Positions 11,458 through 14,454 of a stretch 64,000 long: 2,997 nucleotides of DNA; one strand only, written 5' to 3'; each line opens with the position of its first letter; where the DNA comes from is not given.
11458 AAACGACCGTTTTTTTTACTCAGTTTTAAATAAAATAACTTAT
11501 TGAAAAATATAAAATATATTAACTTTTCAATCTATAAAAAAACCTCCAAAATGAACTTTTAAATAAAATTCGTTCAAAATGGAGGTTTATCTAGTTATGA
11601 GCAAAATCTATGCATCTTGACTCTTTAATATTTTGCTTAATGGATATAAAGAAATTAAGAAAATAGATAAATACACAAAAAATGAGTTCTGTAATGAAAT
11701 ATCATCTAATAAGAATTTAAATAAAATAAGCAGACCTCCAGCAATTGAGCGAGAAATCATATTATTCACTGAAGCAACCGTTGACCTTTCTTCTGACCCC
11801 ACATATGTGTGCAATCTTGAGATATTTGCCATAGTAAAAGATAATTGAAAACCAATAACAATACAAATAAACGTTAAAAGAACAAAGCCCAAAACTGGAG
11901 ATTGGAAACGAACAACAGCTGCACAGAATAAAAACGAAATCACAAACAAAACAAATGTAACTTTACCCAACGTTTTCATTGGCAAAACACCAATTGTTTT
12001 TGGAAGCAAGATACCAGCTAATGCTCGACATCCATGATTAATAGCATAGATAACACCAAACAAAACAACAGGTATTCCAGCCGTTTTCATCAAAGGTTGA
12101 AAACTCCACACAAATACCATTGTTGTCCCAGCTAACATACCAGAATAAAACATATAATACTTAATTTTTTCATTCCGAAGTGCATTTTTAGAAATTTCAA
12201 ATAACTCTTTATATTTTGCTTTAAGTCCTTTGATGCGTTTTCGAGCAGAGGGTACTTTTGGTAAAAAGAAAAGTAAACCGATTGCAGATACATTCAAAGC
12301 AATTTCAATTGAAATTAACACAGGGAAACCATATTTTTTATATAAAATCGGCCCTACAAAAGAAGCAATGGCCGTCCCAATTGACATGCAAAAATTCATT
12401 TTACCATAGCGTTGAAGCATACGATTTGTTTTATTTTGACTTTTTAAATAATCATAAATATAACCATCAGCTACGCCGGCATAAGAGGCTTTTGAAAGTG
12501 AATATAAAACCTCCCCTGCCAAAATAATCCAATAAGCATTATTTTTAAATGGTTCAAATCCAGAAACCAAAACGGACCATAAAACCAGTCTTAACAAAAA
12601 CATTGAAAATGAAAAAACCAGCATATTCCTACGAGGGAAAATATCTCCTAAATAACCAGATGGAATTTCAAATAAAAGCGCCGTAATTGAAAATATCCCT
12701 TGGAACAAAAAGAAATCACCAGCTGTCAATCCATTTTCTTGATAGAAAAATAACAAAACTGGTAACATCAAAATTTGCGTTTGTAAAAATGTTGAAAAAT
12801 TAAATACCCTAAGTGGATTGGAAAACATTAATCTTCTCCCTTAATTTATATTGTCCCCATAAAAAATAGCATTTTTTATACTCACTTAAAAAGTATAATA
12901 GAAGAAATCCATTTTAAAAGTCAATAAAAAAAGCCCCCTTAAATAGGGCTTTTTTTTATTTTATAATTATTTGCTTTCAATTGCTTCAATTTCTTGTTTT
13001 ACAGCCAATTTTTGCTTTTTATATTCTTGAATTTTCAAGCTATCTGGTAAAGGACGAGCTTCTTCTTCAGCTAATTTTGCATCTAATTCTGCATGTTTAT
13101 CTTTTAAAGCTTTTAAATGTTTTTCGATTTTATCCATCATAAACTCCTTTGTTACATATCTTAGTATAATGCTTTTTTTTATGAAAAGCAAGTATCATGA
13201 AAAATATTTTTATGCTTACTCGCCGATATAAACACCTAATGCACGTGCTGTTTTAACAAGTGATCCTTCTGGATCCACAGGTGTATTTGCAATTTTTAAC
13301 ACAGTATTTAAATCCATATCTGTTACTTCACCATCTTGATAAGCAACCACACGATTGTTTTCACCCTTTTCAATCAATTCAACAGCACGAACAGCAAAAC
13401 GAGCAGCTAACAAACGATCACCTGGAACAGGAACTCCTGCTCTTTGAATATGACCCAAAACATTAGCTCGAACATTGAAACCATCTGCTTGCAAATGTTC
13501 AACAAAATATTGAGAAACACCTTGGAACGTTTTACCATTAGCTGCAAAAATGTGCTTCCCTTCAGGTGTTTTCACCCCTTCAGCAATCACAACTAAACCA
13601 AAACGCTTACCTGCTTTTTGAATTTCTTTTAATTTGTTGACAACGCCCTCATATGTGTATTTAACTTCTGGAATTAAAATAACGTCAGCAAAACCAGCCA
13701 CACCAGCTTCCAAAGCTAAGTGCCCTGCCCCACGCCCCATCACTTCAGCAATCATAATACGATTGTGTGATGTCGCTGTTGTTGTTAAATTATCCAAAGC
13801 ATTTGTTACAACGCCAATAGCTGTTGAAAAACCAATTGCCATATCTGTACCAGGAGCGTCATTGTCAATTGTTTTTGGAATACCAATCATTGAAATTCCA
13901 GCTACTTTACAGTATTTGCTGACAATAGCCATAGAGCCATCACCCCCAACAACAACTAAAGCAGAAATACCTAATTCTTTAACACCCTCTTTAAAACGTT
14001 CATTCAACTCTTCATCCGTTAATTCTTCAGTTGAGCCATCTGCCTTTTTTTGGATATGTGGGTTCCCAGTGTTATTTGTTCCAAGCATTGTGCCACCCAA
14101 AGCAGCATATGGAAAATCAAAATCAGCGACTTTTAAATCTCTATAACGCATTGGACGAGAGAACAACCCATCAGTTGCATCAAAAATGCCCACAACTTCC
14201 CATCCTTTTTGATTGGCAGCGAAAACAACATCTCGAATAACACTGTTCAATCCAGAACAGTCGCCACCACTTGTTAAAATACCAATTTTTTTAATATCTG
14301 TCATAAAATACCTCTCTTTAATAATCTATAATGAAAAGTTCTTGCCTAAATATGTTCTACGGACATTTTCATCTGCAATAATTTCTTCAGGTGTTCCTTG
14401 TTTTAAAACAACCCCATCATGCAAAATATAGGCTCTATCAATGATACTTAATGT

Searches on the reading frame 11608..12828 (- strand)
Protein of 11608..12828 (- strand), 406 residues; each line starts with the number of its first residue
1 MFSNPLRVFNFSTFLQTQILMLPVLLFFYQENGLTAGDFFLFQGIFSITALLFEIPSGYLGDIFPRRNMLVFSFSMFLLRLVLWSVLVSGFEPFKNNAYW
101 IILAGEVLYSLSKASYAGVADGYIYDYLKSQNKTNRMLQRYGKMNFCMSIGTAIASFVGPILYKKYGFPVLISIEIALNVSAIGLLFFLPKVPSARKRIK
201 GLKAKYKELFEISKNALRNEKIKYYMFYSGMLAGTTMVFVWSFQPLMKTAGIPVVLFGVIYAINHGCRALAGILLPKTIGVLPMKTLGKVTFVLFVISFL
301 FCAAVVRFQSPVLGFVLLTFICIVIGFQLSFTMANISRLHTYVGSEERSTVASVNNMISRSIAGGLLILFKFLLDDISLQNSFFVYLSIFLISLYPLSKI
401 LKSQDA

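Call 7: search_protein_families(library=pfam, proteins=[window:11608-12828:-])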
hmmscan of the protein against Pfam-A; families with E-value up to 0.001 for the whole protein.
window:11608-12828:- (406 aa): 1 family
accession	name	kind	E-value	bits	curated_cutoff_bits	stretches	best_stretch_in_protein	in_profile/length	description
PF07690.21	MFS_1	-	1.6e-24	86.9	33.4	1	11-365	6-344/347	Major Facilitator Superfamily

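Call 19: find_encoding_contigs(protein=window:11608-12828:-, flank=3000, max_places=10)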
Protein window:11608-12828:- (406 aa): 9 contigs read that carry it; 1 place shown.
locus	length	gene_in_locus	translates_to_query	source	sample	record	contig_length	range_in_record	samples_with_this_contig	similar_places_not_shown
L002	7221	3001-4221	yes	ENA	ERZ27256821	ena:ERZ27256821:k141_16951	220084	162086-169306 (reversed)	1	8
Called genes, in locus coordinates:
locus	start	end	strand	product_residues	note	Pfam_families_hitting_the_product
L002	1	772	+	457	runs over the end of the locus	PF06835:LptC (weak), PF03968:LptD_N (weak)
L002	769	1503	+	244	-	PF00005:ABC_tran, PF13304:AAA_21 (faint)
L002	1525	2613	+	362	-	PF00365:PFK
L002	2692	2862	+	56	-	PF04325:DUF465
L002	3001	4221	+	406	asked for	PF07690:MFS_1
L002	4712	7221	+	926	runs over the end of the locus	PF03797:Autotransporter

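Call 48: find_related_loci(query=window:11608-12828:-, collection=metagenome_contigs, flank=4000)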
Query window:11608-12828:- (406 aa) in metagenome_contigs; peptide patterns used: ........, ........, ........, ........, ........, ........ (x = any residue, [..] = any of these).
309 stretches matched a pattern; 39 encode a relative of the query (tblastn E <= 1e-3); 39 distinct loci.
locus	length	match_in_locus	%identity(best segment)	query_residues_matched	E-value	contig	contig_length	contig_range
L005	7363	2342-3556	87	1-405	0e+0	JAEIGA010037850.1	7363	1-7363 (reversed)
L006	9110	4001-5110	38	23-404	9e-73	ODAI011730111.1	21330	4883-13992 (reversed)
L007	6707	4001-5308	35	3-402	5e-71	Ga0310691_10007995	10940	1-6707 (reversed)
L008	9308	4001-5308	35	3-402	6e-71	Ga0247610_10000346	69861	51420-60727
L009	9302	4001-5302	36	5-402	6e-71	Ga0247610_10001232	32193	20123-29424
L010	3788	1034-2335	36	5-402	2e-69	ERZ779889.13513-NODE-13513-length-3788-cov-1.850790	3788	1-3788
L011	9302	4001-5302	36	5-402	2e-69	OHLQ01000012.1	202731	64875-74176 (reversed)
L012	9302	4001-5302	36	5-402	5e-69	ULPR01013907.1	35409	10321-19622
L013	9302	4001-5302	36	5-402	5e-69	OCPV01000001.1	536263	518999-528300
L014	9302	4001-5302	36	5-402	5e-69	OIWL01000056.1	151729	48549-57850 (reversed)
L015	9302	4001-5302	36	5-402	5e-69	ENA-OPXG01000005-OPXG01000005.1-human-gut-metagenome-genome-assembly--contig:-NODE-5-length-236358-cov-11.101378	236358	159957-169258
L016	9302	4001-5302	36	5-402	5e-69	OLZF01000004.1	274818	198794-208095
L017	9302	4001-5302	36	5-402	5e-69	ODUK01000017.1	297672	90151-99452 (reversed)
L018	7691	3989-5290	36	5-402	5e-69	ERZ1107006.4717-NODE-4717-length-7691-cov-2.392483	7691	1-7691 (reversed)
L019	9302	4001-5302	36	5-402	5e-69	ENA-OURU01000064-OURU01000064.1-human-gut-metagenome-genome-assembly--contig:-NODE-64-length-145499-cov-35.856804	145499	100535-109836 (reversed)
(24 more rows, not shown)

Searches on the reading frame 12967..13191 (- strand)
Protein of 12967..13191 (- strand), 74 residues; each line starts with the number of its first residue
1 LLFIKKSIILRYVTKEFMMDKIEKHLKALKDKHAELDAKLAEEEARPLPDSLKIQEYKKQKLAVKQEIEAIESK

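Call 78: search_protein_families(library=pfam, proteins=[window:12967-13191:-], max_evalue=0.00001)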
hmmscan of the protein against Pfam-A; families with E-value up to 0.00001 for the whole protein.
window:12967-13191:- (74 aa): 1 family
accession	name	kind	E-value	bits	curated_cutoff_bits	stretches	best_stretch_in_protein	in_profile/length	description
PF04325.18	DUF465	-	6.9e-12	45.6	25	1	26-72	1-48/48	Protein of unknown function (DUF465)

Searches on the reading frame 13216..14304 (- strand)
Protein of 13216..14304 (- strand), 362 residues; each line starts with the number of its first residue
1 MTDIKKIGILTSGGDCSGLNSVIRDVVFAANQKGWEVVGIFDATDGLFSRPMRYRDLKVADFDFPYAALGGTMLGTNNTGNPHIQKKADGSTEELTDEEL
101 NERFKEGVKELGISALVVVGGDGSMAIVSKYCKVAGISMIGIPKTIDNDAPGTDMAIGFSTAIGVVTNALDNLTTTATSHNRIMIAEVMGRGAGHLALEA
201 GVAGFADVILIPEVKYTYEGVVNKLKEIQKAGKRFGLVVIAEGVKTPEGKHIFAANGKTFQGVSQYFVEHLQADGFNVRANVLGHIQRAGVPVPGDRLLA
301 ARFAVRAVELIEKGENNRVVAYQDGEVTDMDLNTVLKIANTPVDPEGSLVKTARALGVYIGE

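Call 7: search_protein_families(library=pfam, proteins=[window:13216-14304:-])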
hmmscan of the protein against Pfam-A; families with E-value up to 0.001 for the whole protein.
window:13216-14304:- (362 aa): 1 family
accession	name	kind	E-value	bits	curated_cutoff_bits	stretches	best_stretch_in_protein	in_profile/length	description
PF00365.25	PFK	-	1.3e-85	287.5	30.9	1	6-311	1-277/277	Phosphofructokinase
